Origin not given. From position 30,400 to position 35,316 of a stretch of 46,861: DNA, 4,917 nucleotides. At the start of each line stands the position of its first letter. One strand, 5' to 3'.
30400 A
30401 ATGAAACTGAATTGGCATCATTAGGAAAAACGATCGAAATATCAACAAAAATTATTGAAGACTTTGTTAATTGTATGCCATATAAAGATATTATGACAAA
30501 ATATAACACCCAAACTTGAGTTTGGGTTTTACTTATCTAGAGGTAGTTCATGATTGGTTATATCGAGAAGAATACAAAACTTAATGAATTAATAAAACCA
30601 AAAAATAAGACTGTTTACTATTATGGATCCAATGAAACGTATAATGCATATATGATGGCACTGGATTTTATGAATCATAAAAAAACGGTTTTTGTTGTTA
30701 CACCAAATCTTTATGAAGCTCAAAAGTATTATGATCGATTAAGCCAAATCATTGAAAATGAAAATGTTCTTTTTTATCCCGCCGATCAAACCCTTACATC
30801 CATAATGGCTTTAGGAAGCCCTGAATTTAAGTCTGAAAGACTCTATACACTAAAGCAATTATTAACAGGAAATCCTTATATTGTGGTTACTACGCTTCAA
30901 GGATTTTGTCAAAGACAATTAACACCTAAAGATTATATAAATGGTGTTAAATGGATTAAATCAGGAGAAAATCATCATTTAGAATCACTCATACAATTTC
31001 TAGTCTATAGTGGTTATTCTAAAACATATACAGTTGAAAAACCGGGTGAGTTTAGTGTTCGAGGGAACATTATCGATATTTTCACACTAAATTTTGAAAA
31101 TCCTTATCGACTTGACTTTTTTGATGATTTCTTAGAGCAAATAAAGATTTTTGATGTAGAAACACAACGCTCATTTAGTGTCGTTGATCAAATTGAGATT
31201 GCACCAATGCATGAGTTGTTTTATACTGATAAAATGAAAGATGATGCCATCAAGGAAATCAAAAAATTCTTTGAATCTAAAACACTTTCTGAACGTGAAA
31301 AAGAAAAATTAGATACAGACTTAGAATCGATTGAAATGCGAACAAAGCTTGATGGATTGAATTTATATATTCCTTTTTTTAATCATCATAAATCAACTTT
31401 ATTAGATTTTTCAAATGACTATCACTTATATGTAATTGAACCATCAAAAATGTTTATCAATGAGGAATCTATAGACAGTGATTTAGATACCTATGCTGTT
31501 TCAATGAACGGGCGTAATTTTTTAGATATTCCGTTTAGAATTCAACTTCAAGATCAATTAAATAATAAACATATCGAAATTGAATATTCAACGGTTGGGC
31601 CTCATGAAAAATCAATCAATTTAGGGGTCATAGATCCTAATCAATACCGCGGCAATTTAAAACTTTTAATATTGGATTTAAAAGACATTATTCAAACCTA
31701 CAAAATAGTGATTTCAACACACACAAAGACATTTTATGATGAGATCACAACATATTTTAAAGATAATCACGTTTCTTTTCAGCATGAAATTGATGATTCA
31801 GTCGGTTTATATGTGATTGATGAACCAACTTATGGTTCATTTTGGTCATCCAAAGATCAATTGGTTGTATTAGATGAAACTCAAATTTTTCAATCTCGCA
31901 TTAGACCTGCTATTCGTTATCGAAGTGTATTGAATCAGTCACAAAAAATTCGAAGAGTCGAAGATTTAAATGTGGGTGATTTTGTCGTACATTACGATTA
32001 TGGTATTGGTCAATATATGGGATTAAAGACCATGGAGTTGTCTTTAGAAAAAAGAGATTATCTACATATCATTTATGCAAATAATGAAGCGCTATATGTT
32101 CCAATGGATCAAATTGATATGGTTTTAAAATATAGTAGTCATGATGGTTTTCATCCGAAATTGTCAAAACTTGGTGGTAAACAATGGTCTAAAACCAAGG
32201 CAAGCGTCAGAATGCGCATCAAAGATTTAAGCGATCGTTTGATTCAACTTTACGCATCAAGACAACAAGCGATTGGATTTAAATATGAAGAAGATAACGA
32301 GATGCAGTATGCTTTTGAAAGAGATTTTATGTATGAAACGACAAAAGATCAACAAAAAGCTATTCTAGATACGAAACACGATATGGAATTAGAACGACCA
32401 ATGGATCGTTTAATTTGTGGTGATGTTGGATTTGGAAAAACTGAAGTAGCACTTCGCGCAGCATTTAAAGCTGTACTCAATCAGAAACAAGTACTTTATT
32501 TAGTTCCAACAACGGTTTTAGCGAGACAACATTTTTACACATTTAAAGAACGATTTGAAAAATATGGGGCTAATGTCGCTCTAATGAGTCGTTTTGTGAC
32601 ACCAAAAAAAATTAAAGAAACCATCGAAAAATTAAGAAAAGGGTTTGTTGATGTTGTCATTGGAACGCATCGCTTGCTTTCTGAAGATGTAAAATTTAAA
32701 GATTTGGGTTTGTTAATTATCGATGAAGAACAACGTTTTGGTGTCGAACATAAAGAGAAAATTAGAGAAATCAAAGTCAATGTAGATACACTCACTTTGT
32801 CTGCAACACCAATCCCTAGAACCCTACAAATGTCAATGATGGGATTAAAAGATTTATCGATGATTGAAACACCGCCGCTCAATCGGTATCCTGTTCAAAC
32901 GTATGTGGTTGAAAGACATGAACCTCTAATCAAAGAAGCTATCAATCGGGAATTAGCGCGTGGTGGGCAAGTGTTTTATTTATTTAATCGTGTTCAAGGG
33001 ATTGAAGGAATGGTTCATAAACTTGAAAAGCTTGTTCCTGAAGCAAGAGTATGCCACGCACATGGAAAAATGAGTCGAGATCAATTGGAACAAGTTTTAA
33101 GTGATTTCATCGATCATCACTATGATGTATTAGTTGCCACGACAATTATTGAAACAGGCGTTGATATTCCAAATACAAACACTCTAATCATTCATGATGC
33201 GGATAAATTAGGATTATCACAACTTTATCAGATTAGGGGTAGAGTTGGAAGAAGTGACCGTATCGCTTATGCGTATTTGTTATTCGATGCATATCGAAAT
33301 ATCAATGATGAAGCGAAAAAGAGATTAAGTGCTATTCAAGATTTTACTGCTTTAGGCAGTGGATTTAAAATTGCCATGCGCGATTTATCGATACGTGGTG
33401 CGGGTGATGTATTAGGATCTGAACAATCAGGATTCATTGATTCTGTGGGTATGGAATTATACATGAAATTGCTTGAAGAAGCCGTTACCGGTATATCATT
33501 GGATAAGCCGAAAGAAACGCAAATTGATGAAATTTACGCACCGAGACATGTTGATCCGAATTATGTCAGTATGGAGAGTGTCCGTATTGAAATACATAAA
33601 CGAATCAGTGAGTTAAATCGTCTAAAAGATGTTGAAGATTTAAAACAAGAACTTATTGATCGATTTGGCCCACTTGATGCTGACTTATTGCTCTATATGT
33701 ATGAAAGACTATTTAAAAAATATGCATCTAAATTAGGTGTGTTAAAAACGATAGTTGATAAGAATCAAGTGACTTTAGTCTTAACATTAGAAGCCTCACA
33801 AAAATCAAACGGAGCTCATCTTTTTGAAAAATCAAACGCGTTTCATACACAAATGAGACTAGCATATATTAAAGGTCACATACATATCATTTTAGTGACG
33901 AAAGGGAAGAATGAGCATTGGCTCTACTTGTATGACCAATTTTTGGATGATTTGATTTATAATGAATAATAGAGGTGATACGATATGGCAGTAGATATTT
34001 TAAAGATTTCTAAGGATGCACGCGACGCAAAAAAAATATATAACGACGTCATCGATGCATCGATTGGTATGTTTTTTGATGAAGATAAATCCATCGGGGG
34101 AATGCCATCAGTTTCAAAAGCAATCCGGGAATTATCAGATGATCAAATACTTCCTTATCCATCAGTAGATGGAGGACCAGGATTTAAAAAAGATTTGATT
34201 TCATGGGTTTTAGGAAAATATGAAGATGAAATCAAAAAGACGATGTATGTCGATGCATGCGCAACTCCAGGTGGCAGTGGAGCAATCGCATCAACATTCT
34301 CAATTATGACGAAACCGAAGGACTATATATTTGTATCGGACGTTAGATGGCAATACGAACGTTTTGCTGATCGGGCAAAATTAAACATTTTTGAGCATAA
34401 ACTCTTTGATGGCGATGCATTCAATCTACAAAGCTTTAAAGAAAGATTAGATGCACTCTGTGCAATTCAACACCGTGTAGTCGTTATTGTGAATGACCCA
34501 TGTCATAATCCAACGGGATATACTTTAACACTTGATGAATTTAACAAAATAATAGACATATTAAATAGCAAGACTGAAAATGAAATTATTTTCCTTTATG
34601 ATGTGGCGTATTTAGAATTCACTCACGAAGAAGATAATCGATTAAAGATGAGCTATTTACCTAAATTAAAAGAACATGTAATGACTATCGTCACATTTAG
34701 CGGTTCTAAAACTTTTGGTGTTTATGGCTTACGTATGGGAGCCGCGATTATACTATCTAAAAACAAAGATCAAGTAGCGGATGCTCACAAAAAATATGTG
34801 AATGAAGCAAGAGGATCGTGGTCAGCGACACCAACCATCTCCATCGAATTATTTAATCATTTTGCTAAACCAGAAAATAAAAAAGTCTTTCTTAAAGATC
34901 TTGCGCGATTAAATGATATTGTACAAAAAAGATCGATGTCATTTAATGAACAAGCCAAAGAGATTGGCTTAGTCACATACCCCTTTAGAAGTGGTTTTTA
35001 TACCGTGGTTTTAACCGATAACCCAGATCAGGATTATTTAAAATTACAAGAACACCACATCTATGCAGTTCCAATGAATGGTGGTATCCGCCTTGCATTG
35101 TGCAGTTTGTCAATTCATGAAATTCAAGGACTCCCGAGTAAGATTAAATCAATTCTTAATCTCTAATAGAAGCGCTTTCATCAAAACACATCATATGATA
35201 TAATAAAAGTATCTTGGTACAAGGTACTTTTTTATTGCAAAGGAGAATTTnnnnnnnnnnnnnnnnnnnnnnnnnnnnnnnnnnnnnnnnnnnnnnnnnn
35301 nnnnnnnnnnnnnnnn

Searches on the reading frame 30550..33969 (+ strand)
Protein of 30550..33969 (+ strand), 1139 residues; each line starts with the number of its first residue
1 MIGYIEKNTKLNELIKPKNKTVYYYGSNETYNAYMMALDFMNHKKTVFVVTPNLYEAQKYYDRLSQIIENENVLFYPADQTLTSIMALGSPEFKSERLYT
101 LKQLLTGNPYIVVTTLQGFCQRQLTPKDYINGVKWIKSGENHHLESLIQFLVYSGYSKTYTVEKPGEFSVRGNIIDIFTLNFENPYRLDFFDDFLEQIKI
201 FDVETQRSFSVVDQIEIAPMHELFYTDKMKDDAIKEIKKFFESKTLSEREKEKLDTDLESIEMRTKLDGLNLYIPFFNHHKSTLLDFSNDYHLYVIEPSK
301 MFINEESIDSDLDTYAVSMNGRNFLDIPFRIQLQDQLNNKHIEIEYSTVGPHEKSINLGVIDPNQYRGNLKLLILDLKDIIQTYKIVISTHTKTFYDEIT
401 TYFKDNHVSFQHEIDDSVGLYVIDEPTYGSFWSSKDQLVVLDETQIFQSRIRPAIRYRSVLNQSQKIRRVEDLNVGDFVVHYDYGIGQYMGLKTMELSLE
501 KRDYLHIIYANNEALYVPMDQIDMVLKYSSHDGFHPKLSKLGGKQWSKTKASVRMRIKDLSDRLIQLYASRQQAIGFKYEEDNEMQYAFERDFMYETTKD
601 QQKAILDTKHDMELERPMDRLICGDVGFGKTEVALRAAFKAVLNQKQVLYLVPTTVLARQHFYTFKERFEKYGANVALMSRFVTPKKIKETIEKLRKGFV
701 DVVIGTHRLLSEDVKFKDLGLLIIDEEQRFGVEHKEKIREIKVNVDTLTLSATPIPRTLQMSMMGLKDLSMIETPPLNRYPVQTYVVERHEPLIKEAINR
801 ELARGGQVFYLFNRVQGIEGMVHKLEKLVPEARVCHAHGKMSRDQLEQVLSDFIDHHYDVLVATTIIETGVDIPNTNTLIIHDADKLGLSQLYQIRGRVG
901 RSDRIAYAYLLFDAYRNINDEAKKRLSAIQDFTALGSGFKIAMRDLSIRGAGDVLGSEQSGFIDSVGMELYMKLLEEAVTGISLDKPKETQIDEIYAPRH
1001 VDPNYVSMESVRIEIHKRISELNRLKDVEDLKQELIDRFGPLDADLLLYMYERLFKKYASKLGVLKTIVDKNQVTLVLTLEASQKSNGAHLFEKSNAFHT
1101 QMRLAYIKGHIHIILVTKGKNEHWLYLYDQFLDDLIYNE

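Call 56: search_protein_families(library=pfam, proteins=[window:30550-33969:+], max_evalue=0.00001)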
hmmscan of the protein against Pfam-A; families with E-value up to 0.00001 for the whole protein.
window:30550-33969:+ (1139 aa): 7 families
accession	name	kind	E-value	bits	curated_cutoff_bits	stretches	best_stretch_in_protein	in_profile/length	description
PF00270.35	DEAD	-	3e-29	102.4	26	1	598-760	1-165/167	DEAD/DEAH box helicase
PF00271.37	Helicase_C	-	1.7e-22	80.2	23.5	1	798-902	10-109/110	Helicase conserved C-terminal domain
PF17757.6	UvrB_inter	-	1.8e-21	76.4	22.9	1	136-222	3-90/91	UvrB interaction domain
PF02559.22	CarD_TRCF_RID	-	1.2e-17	64.2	23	1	473-529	1-57/57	CarD-like/TRCF RID domain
PF03461.20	TRCF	-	6.2e-13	49.4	25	1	1000-1083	6-89/95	TRCF domain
PF04851.21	ResIII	-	2.4e-09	37.7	22.5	1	596-754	3-162/164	Type III restriction enzyme, res subunit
PF22590.2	Cas3-like_C_2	-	5e-07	30.4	27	0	805-903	2-105/106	CRISPR-associated nuclease/helicase Cas3, C-terminal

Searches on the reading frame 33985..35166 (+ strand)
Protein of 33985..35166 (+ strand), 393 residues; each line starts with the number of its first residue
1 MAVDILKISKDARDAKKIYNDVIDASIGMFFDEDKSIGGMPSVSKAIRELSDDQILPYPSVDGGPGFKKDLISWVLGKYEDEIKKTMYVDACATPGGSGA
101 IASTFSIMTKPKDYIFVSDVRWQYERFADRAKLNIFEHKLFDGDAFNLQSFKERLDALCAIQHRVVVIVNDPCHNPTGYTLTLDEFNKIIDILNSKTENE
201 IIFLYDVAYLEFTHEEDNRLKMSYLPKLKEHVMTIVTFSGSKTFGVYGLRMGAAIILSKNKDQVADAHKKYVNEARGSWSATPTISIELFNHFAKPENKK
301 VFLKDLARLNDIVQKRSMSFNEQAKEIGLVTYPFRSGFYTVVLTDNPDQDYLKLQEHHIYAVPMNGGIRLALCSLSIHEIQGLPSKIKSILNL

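Call 56: search_protein_families(library=pfam, proteins=[window:33985-35166:+], max_evalue=0.00001)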
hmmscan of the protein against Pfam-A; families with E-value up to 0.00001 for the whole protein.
window:33985-35166:+ (393 aa): 1 family
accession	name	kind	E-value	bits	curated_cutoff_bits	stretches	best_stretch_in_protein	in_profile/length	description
PF00155.27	Aminotran_1_2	-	5.4e-32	111.8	19.7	1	27-376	8-350/361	Aminotransferase class I and II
